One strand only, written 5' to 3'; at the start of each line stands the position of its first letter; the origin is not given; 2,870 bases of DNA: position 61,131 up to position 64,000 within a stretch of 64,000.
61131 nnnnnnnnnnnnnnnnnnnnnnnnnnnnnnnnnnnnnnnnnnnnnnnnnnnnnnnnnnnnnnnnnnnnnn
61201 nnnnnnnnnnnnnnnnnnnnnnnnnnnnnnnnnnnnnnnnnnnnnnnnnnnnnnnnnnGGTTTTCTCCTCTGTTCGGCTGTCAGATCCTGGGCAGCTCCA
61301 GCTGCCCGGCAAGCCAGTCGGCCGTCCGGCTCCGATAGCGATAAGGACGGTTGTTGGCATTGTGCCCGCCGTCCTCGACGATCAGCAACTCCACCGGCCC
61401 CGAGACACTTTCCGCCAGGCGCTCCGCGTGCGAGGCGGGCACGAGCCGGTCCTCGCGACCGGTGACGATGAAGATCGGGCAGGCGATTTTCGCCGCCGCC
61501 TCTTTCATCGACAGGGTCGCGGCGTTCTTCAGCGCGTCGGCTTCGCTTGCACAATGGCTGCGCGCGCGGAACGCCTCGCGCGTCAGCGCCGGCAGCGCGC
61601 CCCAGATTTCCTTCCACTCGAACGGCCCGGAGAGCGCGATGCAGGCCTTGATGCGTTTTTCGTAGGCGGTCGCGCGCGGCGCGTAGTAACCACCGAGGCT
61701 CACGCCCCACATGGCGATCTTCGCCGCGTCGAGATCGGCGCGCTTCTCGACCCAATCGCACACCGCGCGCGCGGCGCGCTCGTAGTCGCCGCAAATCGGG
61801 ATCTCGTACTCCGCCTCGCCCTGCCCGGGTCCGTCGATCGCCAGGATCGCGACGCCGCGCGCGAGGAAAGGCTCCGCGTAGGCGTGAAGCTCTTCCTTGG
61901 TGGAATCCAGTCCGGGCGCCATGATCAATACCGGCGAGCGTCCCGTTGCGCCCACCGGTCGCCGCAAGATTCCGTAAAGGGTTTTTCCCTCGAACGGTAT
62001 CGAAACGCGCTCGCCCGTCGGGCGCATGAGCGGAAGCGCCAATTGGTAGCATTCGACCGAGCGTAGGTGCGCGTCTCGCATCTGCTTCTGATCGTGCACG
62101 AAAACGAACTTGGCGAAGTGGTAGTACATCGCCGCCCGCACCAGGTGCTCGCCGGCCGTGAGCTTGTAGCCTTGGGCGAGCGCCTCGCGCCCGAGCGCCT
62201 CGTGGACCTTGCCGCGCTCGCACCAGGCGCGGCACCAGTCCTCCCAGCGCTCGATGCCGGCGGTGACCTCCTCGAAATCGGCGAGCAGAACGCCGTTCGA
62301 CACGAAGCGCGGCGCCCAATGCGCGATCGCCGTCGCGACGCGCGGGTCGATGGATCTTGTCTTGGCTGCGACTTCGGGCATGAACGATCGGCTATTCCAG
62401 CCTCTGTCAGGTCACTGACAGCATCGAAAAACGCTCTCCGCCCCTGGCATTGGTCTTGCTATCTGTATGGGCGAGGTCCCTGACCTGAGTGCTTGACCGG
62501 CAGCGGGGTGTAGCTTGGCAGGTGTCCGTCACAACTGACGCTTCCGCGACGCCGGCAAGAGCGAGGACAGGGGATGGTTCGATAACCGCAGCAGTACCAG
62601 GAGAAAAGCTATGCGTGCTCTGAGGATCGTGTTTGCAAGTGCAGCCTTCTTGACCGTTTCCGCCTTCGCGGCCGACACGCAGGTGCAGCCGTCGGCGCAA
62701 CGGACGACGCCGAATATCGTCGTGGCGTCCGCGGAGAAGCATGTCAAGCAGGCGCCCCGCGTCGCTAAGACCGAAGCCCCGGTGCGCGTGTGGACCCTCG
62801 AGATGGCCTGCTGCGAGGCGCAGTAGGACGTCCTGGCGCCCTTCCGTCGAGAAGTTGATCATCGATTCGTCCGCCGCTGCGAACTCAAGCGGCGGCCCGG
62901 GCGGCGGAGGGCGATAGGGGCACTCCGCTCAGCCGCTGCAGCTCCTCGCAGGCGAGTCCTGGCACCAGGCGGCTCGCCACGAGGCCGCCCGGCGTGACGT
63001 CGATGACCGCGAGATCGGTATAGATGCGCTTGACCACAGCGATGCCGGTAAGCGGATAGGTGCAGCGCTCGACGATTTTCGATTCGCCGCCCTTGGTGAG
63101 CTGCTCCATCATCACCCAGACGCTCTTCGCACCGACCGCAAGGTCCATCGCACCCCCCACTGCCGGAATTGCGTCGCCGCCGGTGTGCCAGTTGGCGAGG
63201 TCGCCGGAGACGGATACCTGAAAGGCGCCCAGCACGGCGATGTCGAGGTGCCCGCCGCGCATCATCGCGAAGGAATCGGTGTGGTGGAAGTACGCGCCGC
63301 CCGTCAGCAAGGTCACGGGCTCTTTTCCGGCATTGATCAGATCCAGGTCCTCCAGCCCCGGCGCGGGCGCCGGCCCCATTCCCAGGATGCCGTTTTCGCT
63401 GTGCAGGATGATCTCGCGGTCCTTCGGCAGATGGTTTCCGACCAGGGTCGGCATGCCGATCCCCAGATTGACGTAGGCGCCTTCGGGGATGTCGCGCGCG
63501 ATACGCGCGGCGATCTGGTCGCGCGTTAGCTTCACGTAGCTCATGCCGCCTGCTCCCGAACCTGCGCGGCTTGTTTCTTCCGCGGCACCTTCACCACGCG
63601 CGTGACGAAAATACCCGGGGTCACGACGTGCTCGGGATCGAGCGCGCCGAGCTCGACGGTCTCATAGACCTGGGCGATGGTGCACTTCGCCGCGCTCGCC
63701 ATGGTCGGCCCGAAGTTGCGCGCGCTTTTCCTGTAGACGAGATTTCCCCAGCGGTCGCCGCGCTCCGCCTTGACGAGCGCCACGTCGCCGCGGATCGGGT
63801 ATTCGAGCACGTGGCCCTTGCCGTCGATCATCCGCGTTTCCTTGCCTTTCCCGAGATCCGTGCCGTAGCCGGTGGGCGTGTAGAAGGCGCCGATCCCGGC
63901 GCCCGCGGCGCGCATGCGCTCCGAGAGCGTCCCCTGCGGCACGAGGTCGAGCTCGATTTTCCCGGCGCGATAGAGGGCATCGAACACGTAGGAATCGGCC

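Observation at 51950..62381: Eleven-gene co-directional catabolic array of unknown substrate, framed by beta-ketoadipate-type CoA-transferase and thiolase genes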

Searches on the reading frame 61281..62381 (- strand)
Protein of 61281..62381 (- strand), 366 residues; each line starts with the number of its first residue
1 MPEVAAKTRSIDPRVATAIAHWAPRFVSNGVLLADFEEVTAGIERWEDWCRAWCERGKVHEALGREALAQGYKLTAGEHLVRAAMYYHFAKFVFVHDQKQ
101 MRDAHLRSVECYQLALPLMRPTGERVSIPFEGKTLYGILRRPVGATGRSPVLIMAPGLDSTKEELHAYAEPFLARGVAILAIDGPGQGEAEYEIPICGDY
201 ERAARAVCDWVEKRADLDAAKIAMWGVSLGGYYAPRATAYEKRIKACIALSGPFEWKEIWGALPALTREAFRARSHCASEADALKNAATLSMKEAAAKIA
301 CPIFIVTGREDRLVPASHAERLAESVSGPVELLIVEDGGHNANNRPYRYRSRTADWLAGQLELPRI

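Call 6: search_protein_families(library=ncbifam, proteins=[window:61281-62381:-], max_evalue=0.001)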
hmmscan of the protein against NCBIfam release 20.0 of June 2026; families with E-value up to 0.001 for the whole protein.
window:61281-62381:- (366 aa): 16 families
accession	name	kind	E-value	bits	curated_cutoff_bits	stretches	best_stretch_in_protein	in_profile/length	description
NF003460.0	PRK05077.1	equivalog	1e-18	67.4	477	1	48-323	96-378/414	esterase FrsA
NF047920.1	lactonase_UilS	equivalog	1e-14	54.9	400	1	139-249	15-127/285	UilS family quorum-quenching N-acyl-homoserine lactonase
TIGR02427.1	protocat_pcaD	equivalog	1.1e-11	44.6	255.85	1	282-356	178-249/251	3-oxoadipate enol-lactonase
NF051488.1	bifunc_PcaDC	exception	1.2e-11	44.4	390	2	148-236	11-94/375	bifunctional 3-oxoadipate enol-lactonase/4-carboxymuconolactone decarboxylase PcaDC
NF050089.1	i_nPHAscl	equivalog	8.3e-07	28.4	300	0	293-341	223-271/288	intracellular short-chain-length polyhydroxyalkanoate depolymerase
TIGR01738.1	bioH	equivalog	1e-06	28.6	206.95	1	280-340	168-227/245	pimeloyl-ACP methyl ester esterase BioH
NF011457.0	PRK14875.1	equivalog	2.3e-06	26.8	307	0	287-340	302-351/372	acetoin dehydrogenase dihydrolipoyllysine-residue acetyltransferase subunit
NF053683.1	esterase_mleBRB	exception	8.1e-06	25.6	585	1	276-342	195-260/280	BRB family alpha/beta fold macrolide esterase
NF050058.1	e_dPHAscl_type1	hypoth_equivalog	1.1e-05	25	150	1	206-332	90-210/276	extracellular catalytic domain type 1 short-chain-length polyhydroxyalkanoate depolymerase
TIGR03502.1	lipase_Pla1_cef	subfamily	1.2e-05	23.8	383.9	1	150-189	447-486/790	VolA/Pla-1 family phospholipase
NF033523.0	lasso_peptidase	equivalog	2.2e-05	23.4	400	1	203-344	477-618/638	Atxe2 family lasso peptide isopeptidase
TIGR03611.1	RutD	equivalog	3.6e-05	23.3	238.5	1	266-343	161-240/258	pyrimidine utilization protein D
TIGR03695.1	menH_SHCHC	equivalog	0.00012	21.6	208.55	0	149-245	2-97/252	2-succinyl-6-hydroxy-2,4-cyclohexadiene-1-carboxylate synthase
NF007857.0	PRK10566.1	equivalog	0.00018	21.4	201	1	210-326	97-212/249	esterase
TIGR03056.1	bchO_mg_che_rel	equivalog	0.00038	19.6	172.55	0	291-341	211-260/278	alpha/beta fold hydrolase BchO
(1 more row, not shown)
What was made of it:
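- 61281..62381 (-): alpha/beta hydrolase of the DHPON-hydrolase / AntI / Ayg1 type (probable C-C hydrolase). PcaD model TIGR02427 scores 44.6 bits against cutoff 255.85 (call 6).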

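Call 7: search_protein_families(library=pfam, proteins=[window:61281-62381:-], max_evalue=0.001)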
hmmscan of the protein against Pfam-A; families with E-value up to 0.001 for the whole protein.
window:61281-62381:- (366 aa): 13 families
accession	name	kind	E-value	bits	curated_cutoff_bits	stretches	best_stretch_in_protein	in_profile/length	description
PF06500.17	FrsA-like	-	9.8e-15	54.7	22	1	47-252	95-298/414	Esterase FrsA-like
PF00561.26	Abhydrolase_1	-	2.5e-12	47.5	25.8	1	150-265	1-121/245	alpha/beta hydrolase fold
PF12146.15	Hydrolase_4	-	1.8e-11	44.2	27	1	151-267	6-123/239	Serine aminopeptidase, S33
PF12697.13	Abhydrolase_6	-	2.4e-11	45.2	26.3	1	154-346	3-211/217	Alpha/beta hydrolase family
PF02129.25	Peptidase_S15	-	2.4e-11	44.3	23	1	141-262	11-139/262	X-Pro dipeptidyl-peptidase (S15 family)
PF00326.27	Peptidase_S9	-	5.2e-11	42.9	22.6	1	206-360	50-209/213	Prolyl oligopeptidase family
PF07859.19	Abhydrolase_3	-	0.0001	22.6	25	0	204-341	52-207/210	alpha/beta hydrolase fold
PF01738.24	DLH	-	0.00013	22.1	21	1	204-327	81-170/217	Dienelactone hydrolase family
PF20408.4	Abhydrolase_11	-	0.0003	21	27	0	296-345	123-170/193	Alpha/beta hydrolase domain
PF20434.5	BD-FAE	-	0.0003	20.8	26.8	0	216-324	85-213/215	BD-FAE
PF12740.14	PETase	-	0.00031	20.7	28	0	138-261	43-165/263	PET hydrolase-like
PF05448.18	AXE1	-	0.00031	20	21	0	210-342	166-305/321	Acetyl xylan esterase (AXE1)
PF08840.17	BAAT_C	-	0.00041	20.9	20.9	0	209-342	11-160/210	BAAT / Acyl-CoA thioester hydrolase C terminal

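Call 56: search_solved_structures(query=window:61281-62381:-, max_evalue=0.001)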
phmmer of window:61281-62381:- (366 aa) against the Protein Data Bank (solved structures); distinct sequences matched with E-value up to 0.001: 33.
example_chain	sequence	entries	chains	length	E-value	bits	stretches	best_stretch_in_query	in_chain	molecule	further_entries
2jbw_A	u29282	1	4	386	3e-45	158.5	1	25-359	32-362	2,6-DIHYDROXY-PSEUDO-OXYNICOTINE HYDROLASE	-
8qd7_A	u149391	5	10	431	1.4e-17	67.5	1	45-253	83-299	Yellowish-green 1-like protein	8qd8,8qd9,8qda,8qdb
6hxa_A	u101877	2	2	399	1.2e-16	64.5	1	41-361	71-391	AntI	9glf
8qbh_A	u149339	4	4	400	1.2e-16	64.5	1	41-361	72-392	Photorhabdus luminescens subsp. laumondii TTO1 complete genome segment 15/17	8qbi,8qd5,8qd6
8qd1_A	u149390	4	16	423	5.7e-14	55.6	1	48-249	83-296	Pigment biosynthesis protein yellowish-green 1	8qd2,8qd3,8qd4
4ywf_A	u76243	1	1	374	5.3e-11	45.8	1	76-318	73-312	AbyA5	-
3fnb_A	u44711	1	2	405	8.5e-11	45.2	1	47-260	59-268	Acylaminoacyl peptidase SMU_737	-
5no5_A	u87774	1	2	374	1.2e-10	44.7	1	76-318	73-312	AbyA5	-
9pjb_A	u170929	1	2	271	1.4e-10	44.4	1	131-359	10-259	MHETase MHT043-5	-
9pic_A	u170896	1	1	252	6.7e-10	42.2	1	124-262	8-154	Alpha/beta fold hydrolase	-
3mve_A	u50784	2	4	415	1.1e-09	41.6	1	48-254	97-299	UPF0255 protein VV1_0328 | UPF0255 protein frsA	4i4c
3our_A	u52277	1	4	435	1.2e-09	41.4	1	48-254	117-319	UPF0255 protein VV1_0328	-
9pir_A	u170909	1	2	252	3.9e-09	39.7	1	124-262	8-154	Alpha/beta fold hydrolase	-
8b4u_A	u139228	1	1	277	5.6e-09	39.2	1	127-358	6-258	Alpha/beta hydrolase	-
9h0z_A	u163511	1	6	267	9.9e-09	38.4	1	125-329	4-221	Serine aminopeptidase S33 domain-containing protein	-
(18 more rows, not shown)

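Call 63: search_solved_structures(query=window:61281-62381:-, max_evalue=1e-30, show_alignments=1)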
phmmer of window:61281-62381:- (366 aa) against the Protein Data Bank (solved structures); distinct sequences matched with E-value up to 1e-30: 1.
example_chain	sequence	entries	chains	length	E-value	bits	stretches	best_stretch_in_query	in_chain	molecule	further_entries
2jbw_A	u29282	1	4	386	3e-45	158.5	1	25-359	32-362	2,6-DIHYDROXY-PSEUDO-OXYNICOTINE HYDROLASE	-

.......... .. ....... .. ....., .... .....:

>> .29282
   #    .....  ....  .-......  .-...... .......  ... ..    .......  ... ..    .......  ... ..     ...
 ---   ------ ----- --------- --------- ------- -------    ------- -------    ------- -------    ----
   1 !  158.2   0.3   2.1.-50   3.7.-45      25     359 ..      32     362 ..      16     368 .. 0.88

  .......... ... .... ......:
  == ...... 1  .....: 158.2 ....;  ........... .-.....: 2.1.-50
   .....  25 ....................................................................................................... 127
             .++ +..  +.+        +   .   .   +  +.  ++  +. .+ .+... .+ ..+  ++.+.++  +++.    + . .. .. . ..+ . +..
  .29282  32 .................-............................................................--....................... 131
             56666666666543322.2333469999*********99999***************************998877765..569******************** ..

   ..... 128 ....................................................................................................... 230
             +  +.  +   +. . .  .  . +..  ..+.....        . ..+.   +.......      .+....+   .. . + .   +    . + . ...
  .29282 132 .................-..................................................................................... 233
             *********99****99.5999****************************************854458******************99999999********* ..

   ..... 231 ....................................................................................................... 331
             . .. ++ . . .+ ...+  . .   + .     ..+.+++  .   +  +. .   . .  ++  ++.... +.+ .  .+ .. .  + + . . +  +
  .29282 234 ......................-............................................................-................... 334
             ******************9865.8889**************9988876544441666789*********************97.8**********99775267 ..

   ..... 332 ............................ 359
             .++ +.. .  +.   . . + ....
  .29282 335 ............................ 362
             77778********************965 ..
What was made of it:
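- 61281..62381 (-): The GxSxG Ser, Asp and His all align (calls 56, 63).
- On DHPON-hydrolase-type C-C hydrolases: GVSLGG aligns to GRSLGG, and the Asp and His also align (call 63).
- Closest known: 2,6-dihydroxy-pseudo-oxynicotine hydrolase. Same: Full-length alignment at E 3e-45, with the Ser-Asp-His triad kept (calls 56, 63).
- The hydrolase looks like a C-C hydrolase (calls 56, 63).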

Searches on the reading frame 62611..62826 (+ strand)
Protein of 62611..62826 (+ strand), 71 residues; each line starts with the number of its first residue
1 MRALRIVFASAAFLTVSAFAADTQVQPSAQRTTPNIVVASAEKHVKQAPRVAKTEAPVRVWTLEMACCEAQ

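Call 94: search_protein_families(library=pfam, proteins=[window:62611-62826:+], max_evalue=0.001)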
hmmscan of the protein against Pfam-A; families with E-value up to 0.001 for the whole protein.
window:62611-62826:+ (71 aa): 0 families
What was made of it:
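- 62611..62826 (+): 71-aa opposite-strand ORF with a signal-peptide-like N-terminus, inside seam 1 (pcaJ|hydrolase). It interrupts co-transcription of pcaIJ with the array. No Pfam hit (call 94).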

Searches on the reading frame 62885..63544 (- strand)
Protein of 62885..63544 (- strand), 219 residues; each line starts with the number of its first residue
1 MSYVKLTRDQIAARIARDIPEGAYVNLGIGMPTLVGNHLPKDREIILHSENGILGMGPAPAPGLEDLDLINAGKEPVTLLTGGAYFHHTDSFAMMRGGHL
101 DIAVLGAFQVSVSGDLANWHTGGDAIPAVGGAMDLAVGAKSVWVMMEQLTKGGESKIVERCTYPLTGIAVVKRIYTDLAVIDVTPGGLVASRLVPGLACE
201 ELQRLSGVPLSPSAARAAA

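Call 6: search_protein_families(library=ncbifam, proteins=[window:62885-63544:-], max_evalue=0.001)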
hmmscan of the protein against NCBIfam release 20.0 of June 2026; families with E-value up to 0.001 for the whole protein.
window:62885-63544:- (219 aa): 1 family
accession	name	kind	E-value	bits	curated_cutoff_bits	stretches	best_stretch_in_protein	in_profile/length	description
TIGR02428.1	pcaJ_scoB_fam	subfamily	2.3e-88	295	243.55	1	7-209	2-204/207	3-oxoacid CoA-transferase subunit B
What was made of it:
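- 62885..63544 (-): pcaJ/scoB-type 3-oxoacid CoA-transferase subunit B. NCBIfam TIGR02428, 295 bits against cutoff 243.55 (call 6).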

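Call 7: search_protein_families(library=pfam, proteins=[window:62885-63544:-], max_evalue=0.001)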
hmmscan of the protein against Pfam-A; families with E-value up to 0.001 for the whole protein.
window:62885-63544:- (219 aa): 1 family
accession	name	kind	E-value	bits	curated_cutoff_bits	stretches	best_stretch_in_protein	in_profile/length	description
PF01144.29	CoA_trans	-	1.3e-42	146.1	23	1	9-203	2-215/217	Coenzyme A transferase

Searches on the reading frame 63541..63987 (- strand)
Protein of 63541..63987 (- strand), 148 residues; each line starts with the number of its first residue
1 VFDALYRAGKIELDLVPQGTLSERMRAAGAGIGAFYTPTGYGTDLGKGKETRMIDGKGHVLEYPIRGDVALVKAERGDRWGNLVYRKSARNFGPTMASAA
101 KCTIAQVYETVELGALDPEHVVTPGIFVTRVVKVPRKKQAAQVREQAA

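Call 6: search_protein_families(library=ncbifam, proteins=[window:63541-63987:-], max_evalue=0.001)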
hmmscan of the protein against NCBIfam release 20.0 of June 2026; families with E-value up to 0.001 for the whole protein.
window:63541-63987:- (148 aa): 2 families
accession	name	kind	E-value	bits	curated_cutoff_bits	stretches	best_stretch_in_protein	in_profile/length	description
TIGR02429.1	pcaI_scoA_fam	subfamily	4.6e-67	225.6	128.5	1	2-134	87-219/222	3-oxoacid CoA-transferase subunit A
NF007394.0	PRK09920.1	equivalog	8.6e-43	146.5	315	1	8-132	90-214/219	acetate CoA-transferase subunit alpha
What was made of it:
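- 63541..64000 (-): pcaI/scoA-type 3-oxoacid CoA-transferase subunit A (5' end lies beyond the window). NCBIfam TIGR02429, 225.6 bits against cutoff 128.5 (call 6).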

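Call 7: search_protein_families(library=pfam, proteins=[window:63541-63987:-], max_evalue=0.001)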
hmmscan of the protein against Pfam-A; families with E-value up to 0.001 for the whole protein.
window:63541-63987:- (148 aa): 1 family
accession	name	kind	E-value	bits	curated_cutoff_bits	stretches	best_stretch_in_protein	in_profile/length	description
PF01144.29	CoA_trans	-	1.6e-42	145.8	23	1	1-133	80-216/217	Coenzyme A transferase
